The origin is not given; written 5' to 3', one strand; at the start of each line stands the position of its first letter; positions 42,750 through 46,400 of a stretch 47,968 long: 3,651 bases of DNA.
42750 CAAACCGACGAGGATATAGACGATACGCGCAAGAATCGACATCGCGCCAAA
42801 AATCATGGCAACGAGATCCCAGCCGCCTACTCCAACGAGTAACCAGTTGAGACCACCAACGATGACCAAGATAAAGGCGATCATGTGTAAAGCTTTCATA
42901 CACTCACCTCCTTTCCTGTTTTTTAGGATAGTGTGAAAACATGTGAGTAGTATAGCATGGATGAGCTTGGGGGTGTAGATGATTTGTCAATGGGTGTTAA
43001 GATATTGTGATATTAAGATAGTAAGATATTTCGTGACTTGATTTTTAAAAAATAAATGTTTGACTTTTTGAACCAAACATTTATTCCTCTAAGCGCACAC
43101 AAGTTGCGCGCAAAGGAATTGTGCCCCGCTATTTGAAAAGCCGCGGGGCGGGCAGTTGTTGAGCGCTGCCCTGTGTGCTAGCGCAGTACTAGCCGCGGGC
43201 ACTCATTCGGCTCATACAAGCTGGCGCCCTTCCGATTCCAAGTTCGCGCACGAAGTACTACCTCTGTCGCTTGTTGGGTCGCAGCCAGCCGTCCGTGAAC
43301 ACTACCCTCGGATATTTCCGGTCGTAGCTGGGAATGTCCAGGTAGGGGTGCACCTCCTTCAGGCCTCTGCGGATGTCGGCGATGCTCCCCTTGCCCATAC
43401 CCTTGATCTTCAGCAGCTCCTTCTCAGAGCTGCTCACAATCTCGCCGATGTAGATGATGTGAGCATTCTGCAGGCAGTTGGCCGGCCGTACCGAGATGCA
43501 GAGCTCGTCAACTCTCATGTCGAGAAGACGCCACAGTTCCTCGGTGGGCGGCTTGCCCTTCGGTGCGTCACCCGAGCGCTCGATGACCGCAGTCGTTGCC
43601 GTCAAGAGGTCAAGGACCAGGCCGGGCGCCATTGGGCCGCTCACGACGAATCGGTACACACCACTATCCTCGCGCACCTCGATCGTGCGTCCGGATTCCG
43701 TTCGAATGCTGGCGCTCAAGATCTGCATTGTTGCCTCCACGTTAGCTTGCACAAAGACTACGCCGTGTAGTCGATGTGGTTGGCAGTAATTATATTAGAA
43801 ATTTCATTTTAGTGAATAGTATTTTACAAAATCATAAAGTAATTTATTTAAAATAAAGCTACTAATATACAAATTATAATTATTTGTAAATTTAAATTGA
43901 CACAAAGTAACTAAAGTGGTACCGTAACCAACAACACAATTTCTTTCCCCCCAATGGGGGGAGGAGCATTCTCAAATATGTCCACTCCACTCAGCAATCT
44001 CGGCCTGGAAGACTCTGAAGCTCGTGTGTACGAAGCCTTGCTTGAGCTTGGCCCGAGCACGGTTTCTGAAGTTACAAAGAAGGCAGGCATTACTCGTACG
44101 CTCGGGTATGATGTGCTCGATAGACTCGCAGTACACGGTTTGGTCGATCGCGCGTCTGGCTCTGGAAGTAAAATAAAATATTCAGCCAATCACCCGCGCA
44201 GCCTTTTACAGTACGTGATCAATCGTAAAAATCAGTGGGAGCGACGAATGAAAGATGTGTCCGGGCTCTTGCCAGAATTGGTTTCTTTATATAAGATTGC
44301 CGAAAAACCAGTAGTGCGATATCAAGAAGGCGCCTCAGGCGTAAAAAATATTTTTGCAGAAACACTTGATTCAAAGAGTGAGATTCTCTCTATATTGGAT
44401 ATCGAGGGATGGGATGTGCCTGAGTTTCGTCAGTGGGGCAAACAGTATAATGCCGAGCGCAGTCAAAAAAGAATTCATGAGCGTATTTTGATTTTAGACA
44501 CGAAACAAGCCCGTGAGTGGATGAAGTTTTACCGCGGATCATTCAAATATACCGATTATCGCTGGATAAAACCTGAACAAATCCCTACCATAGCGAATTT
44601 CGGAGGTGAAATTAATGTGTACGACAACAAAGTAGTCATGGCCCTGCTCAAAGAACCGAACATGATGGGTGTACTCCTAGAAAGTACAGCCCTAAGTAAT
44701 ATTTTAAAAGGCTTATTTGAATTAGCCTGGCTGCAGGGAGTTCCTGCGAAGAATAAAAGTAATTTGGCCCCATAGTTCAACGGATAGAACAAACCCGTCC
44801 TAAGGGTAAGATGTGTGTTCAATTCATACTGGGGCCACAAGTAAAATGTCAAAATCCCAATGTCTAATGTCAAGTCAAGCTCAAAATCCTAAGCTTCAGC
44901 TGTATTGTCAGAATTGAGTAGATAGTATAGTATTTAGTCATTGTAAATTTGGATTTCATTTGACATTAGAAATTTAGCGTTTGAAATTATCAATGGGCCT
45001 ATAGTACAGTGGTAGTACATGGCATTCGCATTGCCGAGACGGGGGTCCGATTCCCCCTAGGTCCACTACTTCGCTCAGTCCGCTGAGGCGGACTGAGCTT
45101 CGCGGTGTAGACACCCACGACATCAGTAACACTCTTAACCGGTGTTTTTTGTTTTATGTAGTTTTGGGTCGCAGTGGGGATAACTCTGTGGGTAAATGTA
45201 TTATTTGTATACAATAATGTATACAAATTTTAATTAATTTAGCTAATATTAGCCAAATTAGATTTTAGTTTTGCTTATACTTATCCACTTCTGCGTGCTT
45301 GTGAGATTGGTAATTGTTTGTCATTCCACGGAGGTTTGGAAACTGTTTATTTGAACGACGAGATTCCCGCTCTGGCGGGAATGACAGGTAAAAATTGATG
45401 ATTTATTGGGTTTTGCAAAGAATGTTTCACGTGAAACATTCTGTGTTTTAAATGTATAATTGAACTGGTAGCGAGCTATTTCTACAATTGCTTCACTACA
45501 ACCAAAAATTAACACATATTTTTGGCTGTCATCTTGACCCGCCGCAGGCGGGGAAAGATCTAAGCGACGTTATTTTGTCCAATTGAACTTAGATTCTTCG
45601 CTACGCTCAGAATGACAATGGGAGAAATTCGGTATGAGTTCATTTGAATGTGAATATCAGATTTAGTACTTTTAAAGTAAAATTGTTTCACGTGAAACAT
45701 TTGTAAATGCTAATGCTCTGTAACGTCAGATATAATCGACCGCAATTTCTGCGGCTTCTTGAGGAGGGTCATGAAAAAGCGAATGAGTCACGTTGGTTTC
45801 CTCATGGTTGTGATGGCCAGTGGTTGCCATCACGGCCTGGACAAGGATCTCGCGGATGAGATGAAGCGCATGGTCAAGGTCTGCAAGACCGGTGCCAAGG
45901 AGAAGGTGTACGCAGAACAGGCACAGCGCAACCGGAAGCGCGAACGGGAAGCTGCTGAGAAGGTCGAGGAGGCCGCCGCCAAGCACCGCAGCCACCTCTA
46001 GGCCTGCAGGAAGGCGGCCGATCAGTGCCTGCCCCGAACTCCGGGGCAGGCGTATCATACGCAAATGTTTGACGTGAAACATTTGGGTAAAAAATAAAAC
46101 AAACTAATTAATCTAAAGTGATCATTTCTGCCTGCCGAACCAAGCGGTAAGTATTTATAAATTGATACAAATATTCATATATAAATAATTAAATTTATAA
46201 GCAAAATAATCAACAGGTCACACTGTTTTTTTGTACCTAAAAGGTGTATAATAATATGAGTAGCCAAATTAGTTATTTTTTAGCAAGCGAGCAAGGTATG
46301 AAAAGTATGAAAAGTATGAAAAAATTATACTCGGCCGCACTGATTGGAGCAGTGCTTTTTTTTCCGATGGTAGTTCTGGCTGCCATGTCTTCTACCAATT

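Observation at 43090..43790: GC-rich foreign islet encoding an orphan RNA polymerase alpha-CTD-like protein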

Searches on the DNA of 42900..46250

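Call 67: search_rna_families(source=window, start=42900, end=46250, threshold=evalue, max_evalue=1)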
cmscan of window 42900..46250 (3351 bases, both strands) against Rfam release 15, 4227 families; matches with E-value up to 1: 4.
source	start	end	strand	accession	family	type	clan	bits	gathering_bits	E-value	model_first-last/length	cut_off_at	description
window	44995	45065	+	RF00005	tRNA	Gene; tRNA;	CL00001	63.5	29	1e-12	1-71/71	no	tRNA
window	44766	44837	+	RF00005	tRNA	Gene; tRNA;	CL00001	55.9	29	1.2e-10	1-71/71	no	tRNA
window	44766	44838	-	RF04354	Plastid-ycf2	Cis-reg;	-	29.4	65.7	0.0027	1-75/75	no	Plastid-ycf2 5UTR RNA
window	44995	45066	-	RF04354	Plastid-ycf2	Cis-reg;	-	22.1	65.7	0.26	1-75/75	no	Plastid-ycf2 5UTR RNA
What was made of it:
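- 43086..43257 (-): GC-rich (0.59) non-coding 3' tail with three local GC hairpins (43093-43111, 43124-43148, 43150-43171). No Rfam family at E<=1 (call 67).
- Tried and rejected: Known RNA families in the tail or leader: none at E<=1 (call 67).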
